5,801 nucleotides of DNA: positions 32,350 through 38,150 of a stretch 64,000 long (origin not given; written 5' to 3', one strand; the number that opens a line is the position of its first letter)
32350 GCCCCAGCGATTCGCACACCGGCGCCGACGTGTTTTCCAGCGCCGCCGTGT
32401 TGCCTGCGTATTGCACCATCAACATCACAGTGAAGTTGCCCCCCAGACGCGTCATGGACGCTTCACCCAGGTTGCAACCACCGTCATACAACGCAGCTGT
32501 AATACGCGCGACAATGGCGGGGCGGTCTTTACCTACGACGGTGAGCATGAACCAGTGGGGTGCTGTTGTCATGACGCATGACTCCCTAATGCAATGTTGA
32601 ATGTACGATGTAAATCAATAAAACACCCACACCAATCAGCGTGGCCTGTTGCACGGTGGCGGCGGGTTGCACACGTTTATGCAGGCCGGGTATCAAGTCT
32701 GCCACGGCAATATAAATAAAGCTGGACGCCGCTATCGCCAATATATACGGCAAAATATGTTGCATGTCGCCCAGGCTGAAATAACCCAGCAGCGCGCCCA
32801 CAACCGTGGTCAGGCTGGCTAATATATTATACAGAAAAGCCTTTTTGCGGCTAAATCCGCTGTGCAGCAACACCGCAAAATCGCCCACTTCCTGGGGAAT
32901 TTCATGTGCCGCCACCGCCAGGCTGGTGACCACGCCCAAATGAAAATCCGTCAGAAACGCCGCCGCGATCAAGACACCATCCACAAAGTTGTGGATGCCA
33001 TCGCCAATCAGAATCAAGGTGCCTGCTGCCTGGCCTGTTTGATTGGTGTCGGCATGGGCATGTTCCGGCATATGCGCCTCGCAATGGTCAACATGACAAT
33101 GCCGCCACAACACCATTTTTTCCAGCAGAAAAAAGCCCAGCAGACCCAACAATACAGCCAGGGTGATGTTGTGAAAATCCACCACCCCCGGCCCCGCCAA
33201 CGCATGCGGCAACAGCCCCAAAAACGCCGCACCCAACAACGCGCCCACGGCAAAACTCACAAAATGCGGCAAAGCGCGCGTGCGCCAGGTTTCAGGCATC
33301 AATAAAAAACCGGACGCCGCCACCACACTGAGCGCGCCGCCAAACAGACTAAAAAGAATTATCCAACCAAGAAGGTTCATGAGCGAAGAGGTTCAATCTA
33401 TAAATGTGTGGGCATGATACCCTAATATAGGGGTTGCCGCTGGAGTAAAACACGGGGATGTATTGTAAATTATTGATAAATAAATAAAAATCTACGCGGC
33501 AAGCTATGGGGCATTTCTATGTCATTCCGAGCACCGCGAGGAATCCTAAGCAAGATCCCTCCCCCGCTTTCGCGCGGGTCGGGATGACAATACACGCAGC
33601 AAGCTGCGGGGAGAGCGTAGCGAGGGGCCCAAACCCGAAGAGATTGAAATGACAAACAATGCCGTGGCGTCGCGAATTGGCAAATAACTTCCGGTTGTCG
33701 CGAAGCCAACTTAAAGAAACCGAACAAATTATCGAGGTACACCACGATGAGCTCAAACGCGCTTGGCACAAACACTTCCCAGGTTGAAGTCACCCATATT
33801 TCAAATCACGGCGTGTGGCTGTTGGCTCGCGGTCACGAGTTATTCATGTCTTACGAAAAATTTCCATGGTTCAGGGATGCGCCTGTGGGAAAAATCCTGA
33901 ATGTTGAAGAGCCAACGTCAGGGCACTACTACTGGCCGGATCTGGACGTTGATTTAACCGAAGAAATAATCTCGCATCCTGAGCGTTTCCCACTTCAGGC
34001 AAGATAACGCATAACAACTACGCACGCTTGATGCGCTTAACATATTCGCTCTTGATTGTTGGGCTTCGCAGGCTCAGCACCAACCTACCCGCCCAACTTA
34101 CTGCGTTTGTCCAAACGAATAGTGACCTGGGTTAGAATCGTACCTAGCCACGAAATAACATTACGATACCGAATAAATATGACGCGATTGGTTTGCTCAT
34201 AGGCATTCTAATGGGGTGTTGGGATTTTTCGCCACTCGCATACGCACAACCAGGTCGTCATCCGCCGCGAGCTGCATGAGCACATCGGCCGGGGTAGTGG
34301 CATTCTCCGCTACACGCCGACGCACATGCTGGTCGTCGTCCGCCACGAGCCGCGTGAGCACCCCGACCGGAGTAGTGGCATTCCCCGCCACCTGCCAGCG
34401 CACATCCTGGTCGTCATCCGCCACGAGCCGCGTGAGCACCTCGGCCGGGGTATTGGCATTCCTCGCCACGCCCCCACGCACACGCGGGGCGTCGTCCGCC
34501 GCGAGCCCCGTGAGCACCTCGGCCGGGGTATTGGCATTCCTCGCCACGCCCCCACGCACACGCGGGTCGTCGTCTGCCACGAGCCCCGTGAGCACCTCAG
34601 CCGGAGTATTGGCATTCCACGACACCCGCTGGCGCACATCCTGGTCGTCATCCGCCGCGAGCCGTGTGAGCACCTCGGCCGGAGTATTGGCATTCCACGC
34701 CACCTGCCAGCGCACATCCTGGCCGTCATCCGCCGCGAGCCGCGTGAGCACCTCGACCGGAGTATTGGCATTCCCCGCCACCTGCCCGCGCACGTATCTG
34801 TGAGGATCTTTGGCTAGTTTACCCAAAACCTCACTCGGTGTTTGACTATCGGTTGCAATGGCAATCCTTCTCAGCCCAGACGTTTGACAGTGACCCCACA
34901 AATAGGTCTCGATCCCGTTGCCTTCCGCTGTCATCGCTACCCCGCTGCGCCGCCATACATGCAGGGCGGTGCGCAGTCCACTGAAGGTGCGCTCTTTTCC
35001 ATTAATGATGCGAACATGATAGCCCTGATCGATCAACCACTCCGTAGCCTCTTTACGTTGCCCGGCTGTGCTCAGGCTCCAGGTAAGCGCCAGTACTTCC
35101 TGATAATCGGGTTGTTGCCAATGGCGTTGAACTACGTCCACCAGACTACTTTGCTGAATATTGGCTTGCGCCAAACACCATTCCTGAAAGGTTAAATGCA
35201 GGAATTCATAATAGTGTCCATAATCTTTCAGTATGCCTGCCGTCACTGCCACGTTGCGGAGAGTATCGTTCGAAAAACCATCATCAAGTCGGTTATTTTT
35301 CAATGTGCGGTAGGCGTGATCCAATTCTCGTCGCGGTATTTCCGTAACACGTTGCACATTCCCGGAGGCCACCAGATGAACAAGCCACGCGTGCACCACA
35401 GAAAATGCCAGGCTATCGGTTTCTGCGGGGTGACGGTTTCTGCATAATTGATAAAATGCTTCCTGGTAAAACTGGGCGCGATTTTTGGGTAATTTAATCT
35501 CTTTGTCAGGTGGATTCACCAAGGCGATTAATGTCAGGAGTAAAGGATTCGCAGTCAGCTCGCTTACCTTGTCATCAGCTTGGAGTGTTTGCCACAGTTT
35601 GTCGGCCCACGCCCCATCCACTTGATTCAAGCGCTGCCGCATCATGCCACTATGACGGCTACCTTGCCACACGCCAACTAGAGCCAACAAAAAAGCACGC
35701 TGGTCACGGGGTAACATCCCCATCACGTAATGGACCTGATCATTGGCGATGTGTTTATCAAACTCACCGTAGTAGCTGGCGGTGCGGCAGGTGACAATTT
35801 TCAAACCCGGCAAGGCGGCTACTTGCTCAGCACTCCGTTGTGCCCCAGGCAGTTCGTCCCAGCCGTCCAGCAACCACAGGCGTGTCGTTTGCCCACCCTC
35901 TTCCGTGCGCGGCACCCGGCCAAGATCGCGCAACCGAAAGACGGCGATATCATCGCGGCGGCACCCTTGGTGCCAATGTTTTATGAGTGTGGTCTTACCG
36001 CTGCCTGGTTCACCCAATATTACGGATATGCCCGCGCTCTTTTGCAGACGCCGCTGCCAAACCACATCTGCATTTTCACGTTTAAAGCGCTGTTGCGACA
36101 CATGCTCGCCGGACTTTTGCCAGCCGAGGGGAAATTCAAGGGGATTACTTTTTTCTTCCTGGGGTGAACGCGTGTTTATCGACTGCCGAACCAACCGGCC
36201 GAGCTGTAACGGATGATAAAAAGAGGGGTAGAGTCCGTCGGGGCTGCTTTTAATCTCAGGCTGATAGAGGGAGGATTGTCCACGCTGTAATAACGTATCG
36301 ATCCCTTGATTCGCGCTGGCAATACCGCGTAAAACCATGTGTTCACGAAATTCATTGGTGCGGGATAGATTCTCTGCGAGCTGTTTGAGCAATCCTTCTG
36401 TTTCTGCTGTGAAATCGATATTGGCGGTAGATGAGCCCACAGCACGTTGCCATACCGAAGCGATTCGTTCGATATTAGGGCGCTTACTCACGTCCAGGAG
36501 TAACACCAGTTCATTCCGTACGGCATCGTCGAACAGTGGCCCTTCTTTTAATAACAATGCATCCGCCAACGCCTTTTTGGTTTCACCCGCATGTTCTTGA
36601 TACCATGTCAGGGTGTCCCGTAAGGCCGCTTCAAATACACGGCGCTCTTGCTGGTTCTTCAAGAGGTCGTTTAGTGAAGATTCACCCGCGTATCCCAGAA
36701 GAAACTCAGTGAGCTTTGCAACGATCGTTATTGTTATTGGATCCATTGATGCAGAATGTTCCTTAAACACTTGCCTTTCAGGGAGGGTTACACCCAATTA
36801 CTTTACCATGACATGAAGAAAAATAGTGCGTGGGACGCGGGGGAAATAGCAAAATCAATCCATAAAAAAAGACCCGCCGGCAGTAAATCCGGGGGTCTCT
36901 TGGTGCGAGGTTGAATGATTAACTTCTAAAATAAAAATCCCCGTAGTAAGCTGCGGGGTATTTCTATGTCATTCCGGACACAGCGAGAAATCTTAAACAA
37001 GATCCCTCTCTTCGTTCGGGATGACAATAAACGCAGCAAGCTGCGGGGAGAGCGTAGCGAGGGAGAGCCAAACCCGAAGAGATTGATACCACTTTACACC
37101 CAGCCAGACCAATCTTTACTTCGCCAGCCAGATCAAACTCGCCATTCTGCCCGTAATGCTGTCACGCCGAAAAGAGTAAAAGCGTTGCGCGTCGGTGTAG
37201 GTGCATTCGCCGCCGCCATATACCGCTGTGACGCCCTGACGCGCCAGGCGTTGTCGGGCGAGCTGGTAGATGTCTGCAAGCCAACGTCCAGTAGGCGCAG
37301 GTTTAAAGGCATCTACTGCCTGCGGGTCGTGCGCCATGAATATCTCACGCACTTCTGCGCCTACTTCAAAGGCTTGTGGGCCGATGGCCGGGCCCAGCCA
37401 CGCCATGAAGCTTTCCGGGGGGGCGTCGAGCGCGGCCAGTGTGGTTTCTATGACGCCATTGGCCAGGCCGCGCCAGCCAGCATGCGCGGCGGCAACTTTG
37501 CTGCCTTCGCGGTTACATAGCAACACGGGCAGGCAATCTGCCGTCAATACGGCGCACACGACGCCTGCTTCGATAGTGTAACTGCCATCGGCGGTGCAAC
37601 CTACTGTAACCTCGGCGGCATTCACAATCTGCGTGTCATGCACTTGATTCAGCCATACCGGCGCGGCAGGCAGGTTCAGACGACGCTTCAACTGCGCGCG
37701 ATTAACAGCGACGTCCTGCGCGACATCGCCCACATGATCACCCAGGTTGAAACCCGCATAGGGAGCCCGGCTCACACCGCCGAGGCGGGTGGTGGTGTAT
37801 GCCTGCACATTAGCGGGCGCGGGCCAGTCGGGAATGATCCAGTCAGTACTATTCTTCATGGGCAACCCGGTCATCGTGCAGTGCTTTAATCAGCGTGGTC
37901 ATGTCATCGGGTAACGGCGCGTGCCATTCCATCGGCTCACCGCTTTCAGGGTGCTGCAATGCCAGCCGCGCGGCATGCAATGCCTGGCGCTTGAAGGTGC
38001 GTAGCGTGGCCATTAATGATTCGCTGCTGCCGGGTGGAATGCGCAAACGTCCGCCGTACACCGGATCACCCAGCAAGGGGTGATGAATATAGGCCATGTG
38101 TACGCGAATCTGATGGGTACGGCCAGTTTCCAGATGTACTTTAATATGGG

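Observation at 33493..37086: Repeat-bounded cassette carrying a NACHT-LRV STAND NTPase and a DUF4160(remnant)/DUF2442 pair between conserved zupT and pgeF-rluD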

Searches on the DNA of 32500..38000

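Call 31: search_rna_families(source=window, start=32500, end=38000, threshold=evalue, max_evalue=1)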
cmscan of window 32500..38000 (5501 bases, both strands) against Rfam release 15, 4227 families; matches with E-value up to 1: 0.
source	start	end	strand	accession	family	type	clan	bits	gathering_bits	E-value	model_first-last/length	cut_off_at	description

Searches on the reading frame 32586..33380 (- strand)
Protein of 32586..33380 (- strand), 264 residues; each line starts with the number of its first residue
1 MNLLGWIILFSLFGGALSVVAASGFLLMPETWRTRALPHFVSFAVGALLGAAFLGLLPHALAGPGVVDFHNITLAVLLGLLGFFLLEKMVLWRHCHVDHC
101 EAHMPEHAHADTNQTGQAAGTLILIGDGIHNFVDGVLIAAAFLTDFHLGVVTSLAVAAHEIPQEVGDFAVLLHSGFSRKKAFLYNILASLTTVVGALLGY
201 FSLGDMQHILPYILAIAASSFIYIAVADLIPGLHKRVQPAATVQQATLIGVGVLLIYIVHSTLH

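Call 6: search_protein_families(library=pfam, proteins=[window:32586-33380:-], max_evalue=0.01)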
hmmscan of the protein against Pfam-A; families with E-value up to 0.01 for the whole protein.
window:32586-33380:- (264 aa): 1 family
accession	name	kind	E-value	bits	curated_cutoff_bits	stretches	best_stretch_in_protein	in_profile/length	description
PF02535.28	Zip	-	6.7e-36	124.6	35.1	2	96-258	154-321/323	ZIP Zinc transporter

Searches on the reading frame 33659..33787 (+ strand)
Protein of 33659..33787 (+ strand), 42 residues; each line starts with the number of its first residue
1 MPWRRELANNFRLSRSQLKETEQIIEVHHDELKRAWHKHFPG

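Call 6: search_protein_families(library=pfam, proteins=[window:33659-33787:+], max_evalue=0.01)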
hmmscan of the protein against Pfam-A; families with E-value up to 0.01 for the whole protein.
window:33659-33787:+ (42 aa): 1 family
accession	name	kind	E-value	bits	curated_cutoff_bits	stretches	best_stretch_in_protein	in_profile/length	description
PF13711.11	DUF4160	-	9.1e-06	26.2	23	1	6-37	35-65/65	Domain of unknown function (DUF4160)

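Call 7: search_protein_families(library=padloc, proteins=[window:33659-33787:+], max_evalue=1)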
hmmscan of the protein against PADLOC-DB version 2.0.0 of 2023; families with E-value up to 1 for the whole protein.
window:33659-33787:+ (42 aa): 0 families

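Call 8: search_protein_families(library=ncbifam, proteins=[window:33659-33787:+], max_evalue=1)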
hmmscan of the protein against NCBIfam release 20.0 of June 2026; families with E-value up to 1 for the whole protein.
window:33659-33787:+ (42 aa): 0 families

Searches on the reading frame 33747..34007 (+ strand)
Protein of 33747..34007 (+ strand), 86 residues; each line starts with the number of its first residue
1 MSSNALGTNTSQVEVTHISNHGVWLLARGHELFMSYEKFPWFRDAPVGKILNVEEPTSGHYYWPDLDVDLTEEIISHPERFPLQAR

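Call 6: search_protein_families(library=pfam, proteins=[window:33747-34007:+], max_evalue=0.01)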
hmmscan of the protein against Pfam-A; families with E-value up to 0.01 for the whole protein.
window:33747-34007:+ (86 aa): 1 family
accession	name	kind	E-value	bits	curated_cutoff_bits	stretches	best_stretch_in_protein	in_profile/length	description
PF10387.14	DUF2442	-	3.8e-12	46.7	23.9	1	13-79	2-70/72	Protein of unknown function (DUF2442)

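Call 7: search_protein_families(library=padloc, proteins=[window:33747-34007:+], max_evalue=1)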
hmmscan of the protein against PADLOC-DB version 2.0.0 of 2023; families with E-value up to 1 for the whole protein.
window:33747-34007:+ (86 aa): 0 families

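Call 8: search_protein_families(library=ncbifam, proteins=[window:33747-34007:+], max_evalue=1)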
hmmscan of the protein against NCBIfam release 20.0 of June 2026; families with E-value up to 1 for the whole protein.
window:33747-34007:+ (86 aa): 0 families
